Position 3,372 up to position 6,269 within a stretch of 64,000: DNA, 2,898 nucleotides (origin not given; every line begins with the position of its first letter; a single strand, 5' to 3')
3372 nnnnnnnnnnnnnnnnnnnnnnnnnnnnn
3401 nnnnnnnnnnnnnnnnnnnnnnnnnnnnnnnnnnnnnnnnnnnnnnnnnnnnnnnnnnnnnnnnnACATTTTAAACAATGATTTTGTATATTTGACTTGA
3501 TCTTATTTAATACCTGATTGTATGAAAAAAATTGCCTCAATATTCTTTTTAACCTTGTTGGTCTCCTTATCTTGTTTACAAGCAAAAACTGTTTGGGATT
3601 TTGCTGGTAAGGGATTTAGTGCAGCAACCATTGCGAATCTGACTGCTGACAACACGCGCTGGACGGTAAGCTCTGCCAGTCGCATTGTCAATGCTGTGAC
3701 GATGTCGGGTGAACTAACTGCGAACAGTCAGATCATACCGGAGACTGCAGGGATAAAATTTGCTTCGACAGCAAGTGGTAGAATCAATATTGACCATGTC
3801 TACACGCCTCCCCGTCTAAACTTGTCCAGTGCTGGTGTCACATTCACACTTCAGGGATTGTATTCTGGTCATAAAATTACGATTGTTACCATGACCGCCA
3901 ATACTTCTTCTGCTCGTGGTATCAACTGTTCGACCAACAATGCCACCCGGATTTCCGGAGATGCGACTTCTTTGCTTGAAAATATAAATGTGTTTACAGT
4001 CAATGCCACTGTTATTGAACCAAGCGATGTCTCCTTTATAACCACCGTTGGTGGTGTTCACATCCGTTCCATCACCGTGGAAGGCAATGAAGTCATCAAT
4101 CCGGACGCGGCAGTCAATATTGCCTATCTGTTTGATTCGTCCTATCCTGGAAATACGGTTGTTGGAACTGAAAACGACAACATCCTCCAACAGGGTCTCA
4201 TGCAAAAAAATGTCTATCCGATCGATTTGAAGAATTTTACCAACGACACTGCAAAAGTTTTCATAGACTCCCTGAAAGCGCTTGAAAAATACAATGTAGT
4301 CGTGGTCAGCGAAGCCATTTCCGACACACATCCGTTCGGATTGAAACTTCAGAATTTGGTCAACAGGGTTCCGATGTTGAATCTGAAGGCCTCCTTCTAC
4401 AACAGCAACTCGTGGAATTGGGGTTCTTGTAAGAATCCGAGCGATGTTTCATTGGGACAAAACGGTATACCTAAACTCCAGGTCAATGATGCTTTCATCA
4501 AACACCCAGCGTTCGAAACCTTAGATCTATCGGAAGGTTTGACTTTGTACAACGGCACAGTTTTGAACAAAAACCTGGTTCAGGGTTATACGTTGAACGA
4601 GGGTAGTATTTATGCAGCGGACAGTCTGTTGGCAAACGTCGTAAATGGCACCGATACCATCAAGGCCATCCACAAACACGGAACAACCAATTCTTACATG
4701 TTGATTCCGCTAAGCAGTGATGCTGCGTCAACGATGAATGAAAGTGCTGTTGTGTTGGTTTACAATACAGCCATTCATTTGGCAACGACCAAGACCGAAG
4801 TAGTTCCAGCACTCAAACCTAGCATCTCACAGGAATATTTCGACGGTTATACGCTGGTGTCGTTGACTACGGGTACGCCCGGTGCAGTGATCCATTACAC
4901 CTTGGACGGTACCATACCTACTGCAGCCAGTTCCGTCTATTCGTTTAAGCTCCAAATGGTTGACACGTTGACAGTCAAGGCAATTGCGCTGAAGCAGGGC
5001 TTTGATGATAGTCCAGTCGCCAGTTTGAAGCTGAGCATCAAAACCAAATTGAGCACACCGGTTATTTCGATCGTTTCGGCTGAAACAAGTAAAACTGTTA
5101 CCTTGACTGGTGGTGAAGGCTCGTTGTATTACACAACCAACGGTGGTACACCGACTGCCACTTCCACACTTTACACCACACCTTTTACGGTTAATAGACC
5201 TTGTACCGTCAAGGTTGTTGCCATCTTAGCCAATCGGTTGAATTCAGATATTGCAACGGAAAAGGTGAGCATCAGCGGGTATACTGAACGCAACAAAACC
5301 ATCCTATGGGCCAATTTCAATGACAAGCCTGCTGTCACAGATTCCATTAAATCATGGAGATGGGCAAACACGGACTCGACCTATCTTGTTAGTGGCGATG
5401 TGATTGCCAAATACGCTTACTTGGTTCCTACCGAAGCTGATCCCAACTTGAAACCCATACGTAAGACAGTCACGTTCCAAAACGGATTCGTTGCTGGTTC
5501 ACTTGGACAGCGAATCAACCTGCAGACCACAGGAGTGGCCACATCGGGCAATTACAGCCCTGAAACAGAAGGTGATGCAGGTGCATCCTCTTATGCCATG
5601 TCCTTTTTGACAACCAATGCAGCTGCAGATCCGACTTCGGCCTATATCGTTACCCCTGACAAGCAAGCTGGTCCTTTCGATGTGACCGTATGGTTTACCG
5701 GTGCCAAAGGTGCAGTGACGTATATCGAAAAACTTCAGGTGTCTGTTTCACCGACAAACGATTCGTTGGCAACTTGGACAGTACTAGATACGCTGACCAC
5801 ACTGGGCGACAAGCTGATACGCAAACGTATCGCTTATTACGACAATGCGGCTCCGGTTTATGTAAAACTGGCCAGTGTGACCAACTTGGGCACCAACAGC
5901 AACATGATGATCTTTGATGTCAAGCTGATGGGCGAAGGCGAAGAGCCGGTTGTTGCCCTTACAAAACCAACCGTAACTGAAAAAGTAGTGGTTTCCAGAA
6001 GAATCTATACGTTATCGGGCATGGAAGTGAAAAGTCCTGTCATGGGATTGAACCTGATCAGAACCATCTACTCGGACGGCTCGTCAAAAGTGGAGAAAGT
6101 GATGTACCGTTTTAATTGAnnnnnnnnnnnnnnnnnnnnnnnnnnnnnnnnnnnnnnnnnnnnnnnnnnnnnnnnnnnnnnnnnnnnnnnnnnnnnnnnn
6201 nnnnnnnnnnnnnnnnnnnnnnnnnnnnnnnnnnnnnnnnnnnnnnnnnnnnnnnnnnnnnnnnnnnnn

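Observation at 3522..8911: Tandem secreted paralogues built from an unnamed ~230-aa module: candidate new extracellular pectin-capture system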

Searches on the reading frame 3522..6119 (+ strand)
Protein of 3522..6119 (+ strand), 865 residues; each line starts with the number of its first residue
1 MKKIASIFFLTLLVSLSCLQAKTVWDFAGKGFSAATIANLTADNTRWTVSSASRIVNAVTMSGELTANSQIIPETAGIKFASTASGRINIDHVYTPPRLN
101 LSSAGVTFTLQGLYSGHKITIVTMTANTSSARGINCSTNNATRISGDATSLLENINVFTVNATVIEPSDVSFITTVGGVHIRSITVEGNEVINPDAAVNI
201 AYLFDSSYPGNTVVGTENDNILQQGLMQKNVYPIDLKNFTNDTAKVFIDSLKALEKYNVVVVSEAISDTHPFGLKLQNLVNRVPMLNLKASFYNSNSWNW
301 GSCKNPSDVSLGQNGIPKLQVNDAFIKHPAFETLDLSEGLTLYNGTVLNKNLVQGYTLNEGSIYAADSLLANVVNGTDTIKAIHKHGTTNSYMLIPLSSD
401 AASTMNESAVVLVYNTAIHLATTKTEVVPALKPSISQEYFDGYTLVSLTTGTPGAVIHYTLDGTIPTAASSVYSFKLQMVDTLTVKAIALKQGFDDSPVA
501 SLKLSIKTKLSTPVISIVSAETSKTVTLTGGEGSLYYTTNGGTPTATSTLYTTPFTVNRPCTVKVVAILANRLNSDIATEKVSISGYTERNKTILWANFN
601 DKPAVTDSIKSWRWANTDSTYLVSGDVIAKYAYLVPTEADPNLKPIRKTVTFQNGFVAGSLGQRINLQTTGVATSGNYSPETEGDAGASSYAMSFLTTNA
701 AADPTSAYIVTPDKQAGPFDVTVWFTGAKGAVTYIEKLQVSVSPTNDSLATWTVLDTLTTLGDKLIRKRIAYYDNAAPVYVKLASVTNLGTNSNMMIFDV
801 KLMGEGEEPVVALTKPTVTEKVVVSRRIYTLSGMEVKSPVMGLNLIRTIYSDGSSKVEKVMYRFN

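Call 5: search_protein_families(library=pfam, proteins=[window:3522-6119:+], max_evalue=1)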
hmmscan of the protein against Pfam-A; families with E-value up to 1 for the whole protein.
window:3522-6119:+ (865 aa): 2 families
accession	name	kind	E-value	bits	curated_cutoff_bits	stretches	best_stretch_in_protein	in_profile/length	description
PF13290.12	CHB_HEX_C_1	-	2.8e-25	88.5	22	2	442-500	8-66/67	Chitobiase/beta-hexosaminidase C-terminal domain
PF13287.12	Fn3_assoc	-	1.4e-24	86.4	23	2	531-581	8-58/59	Fn3 associated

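Call 6: search_protein_families(library=ncbifam, proteins=[window:3522-6119:+], max_evalue=1)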
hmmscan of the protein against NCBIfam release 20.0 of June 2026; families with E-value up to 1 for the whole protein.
window:3522-6119:+ (865 aa): 3 families
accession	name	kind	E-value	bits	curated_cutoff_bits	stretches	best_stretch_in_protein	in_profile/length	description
NF038128.1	choice_anch_J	domain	0.0056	16.9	30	1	683-761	40-118/162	choice-of-anchor J domain-containing protein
NF008135.0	PRK10883.1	equivalog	0.037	12.5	581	1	469-593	236-355/471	cell division protein FtsP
NF053658.1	SSO5209_fam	equivalog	0.08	12.7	140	1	841-860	40-59/81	SSO5209 family protein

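Call 56: find_homologous_proteins(query=A5, max_evalue=0.00001)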
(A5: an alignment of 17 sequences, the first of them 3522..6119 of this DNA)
Query A5 (17 sequences) (865 aa, profile of the alignment): 115 proteins with E <= 0.00001 among 8000 candidates.
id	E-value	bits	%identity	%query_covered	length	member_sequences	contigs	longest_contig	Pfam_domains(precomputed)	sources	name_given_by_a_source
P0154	0.0e+0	1184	43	100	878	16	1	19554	PF13287.13,PF13290.14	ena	-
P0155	0.0e+0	1184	43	100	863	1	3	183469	PF13287.13,PF13290.14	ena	-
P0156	0.0e+0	1181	43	100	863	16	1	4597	PF13287.13,PF13290.14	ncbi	-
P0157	0.0e+0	1149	49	87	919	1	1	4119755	PF13287.13,PF13290.14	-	-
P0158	0.0e+0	1114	55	100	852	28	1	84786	PF13287.13,PF13290.14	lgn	-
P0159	0.0e+0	1101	44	78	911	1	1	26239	PF13287.13,PF13290.14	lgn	-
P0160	0.0e+0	1079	50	78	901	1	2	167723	PF13287.13,PF13290.14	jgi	jgi:hypothetical protein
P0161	0.0e+0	1062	30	79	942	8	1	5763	PF13287.13,PF13290.14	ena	-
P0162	0.0e+0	1056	100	100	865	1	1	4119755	PF13287.13,PF13290.14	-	-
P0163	0.0e+0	1037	30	79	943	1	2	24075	PF13287.13,PF13290.14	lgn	-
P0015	0.0e+0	1033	44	100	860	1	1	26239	PF13287.13,PF13290.14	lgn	-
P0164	0.0e+0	1030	60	99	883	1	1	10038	PF13287.13,PF13290.14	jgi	-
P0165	0.0e+0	1028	33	78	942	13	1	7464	PF13287.13,PF13290.14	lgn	-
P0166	0.0e+0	1026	47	78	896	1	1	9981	PF13287.13,PF13290.14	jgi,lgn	-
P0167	0.0e+0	1025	90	100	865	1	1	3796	PF13287.13,PF13290.14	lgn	-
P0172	1.2e-296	1005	76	100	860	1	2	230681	PF13287.13,PF13290.14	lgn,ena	-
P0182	6.9e-204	698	34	99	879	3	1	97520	PF13287.13,PF13290.14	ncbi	-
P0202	8.3e-51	191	38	9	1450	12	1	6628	PF13287.13,PF18962.8,PF13290.14,PF18942.6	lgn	-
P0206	9.2e-50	188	41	9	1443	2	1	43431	PF13287.13,PF18962.8,PF13290.14,PF18942.6,PF03174.20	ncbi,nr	ncbi:MAG: hypothetical protein CW341_04615 [Bacteroidetes bacterium]|nr:hypothetical protein [Bacter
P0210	1.6e-48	184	28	18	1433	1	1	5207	PF13287.13,PF18962.8,PF13290.14,PF18942.6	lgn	-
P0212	1.9e-45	174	42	10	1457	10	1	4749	PF13287.13,PF18962.8,PF13290.14,PF18942.6,PF03174.20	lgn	-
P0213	3.1e-44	170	31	16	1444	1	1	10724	PF13287.13,PF18962.8,PF13290.14,PF18942.6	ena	-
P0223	1.1e-33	135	36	8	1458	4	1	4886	PF13287.13,PF18962.8,PF13290.14,PF18942.6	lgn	-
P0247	9.3e-13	65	42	9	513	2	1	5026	PF13287.13,PF18962.8,PF13290.14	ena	-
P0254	2.1e-9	54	46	6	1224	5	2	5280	PF07532.18,PF13715.13,PF13287.13,PF18962.8,PF08308.18,PF17802.8,PF13290.14,PF13620.13,PF22904.4,PF17210.10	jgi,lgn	-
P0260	6.7e-7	46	34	9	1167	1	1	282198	PF08757.18,PF00932.26,PF13287.13,PF18962.8,PF13290.14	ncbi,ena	-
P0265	9.1e-6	42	29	16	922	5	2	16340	PF08757.18,PF00932.26,PF13287.13,PF18962.8,PF13290.14,PF18998.7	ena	-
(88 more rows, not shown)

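Call 81: find_encoding_contigs(protein=P0172, flank=10000, max_places=2)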
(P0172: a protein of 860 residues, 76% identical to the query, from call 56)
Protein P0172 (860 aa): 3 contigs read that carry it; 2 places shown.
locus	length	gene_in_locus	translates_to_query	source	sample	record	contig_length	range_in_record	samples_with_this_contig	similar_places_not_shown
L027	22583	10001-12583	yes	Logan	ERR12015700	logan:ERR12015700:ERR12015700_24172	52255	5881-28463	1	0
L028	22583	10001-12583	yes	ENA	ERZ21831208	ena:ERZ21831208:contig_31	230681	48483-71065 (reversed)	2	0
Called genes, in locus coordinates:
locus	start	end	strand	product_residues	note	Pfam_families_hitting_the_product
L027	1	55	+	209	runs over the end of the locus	PF14123:DUF4290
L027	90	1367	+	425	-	PF00275:EPSP_synthase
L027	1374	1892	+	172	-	PF01782:RimM, PF24986:PRC_RimM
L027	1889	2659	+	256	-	PF02463:SMC_N (weak), PF00005:ABC_tran, PF13304:AAA_21 (weak)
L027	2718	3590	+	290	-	PF01551:Peptidase_M23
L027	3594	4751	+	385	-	PF02670:DXP_reductoisom, PF08436:DXP_redisom_C, PF13288:DXPR_C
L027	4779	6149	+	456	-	PF02163:Peptidase_M50, PF00595:PDZ (faint), PF13180:PDZ_2 (weak), PF17820:PDZ_6 (weak)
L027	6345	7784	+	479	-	PF12708:Pect-lyase_RHGA_epim (weak), PF00295:Glyco_hydro_28, PF13229:Beta_helix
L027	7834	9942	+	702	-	-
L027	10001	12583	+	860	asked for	PF13287:Fn3_assoc, PF13290:CHB_HEX_C_1, PF13287:Fn3_assoc, PF13290:CHB_HEX_C_1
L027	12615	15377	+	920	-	PF13287:Fn3_assoc, PF13290:CHB_HEX_C_1, PF13287:Fn3_assoc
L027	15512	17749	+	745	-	PF02469:Fasciclin (weak)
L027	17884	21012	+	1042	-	PF13715:CarbopepD_reg_2 (weak), PF07715:Plug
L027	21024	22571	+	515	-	PF14322:SusD-like_3, PF07980:SusD_RagB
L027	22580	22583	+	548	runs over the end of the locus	PF02469:Fasciclin, PF17133:DUF5108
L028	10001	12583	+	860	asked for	PF13287:Fn3_assoc, PF13290:CHB_HEX_C_1, PF13287:Fn3_assoc, PF13290:CHB_HEX_C_1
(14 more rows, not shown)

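Call 82: find_encoding_contigs(protein=P0182, flank=10000, max_places=2)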
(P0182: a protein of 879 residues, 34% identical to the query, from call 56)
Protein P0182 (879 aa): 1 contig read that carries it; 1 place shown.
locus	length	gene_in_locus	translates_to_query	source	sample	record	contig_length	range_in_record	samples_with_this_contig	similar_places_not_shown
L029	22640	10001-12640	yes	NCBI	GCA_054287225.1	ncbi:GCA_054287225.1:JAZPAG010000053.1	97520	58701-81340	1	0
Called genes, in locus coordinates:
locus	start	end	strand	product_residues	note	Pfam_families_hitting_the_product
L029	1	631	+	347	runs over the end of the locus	PF03446:NAD_binding_2 (weak), PF07991:KARI_N, PF01450:KARI_C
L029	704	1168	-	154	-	PF01741:MscL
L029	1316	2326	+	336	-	PF00044:Gp_dh_N, PF02800:Gp_dh_C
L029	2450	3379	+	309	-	PF01745:IPT (weak), PF01715:IPPT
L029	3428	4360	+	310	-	PF00781:DAGK_cat, PF19279:YegS_C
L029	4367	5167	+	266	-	PF00793:DAHP_synth_1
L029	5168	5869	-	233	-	PF00027:cNMP_binding, PF13545:HTH_Crp_2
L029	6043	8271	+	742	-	PF18939:DUF5686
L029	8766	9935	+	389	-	PF07470:Glyco_hydro_88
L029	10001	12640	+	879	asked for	PF13287:Fn3_assoc, PF13290:CHB_HEX_C_1, PF13287:Fn3_assoc, PF13290:CHB_HEX_C_1 (weak)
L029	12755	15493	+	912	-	PF13290:CHB_HEX_C_1, PF13287:Fn3_assoc, PF13290:CHB_HEX_C_1, PF13287:Fn3_assoc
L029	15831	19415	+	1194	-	PF00041:fn3 (weak), PF12951:PATR, PF18962:Por_Secre_tail (weak)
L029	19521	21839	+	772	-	PF02469:Fasciclin (faint)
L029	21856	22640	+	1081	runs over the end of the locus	PF13620:CarboxypepD_reg (weak), PF13715:CarbopepD_reg_2, PF07715:Plug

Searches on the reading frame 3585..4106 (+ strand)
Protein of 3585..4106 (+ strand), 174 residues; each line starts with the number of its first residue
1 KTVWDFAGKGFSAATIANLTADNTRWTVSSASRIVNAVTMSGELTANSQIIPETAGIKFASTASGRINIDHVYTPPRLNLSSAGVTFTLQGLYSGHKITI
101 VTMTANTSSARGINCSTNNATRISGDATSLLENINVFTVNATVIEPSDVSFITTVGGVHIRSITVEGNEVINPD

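Call 77: search_solved_structures(query=A7, max_evalue=10)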
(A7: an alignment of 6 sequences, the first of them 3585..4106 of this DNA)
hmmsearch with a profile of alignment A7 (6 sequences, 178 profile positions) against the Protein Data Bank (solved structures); distinct sequences matched with E-value up to 10: 7.
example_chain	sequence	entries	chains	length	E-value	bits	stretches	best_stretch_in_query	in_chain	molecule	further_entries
7e5w_A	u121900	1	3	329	0.13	15.3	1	9-86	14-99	Catabolite control protein A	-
1rzr_G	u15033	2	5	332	0.2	14.6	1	43-113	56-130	Glucose-resistance amylase regulator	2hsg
1zvv_A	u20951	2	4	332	0.24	14.4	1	43-113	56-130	Glucose-resistance amylase regulator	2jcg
1sxg_A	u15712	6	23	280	0.32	14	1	45-113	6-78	Glucose-resistance amylase regulator | Catabolite control protein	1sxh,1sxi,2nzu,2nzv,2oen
3oqm_A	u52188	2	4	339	0.8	12.7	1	43-113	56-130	Catabolite control protein A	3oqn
3oqo_A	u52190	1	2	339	0.8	12.7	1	43-113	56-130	Catabolite control protein A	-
2fep_A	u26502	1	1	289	0.82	12.7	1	44-113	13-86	Catabolite control protein A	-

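Call 78: search_protein_families(library=pfam, alignment_id=A7, max_evalue=1)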
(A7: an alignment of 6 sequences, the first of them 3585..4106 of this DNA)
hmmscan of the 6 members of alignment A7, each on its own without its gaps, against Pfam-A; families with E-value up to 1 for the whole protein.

A. member 1, window:3585-4106:+ (174 aa): 1 family
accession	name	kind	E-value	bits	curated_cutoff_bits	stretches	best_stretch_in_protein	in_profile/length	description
PF02650.20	HTH_WhiA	-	0.29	12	27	0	111-140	3-32/84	WhiA C-terminal HTH domain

B. families by the number of members that match (of 6 scanned): 4 families
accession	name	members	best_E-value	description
PF12869.13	tRNA_anti-like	1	0.018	tRNA_anti-like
PF15868.10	MBF2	1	0.045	Transcription activator MBF2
PF14398.11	ATPgrasp_YheCD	1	0.16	YheC/D like ATP-grasp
PF02650.20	HTH_WhiA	1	0.29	WhiA C-terminal HTH domain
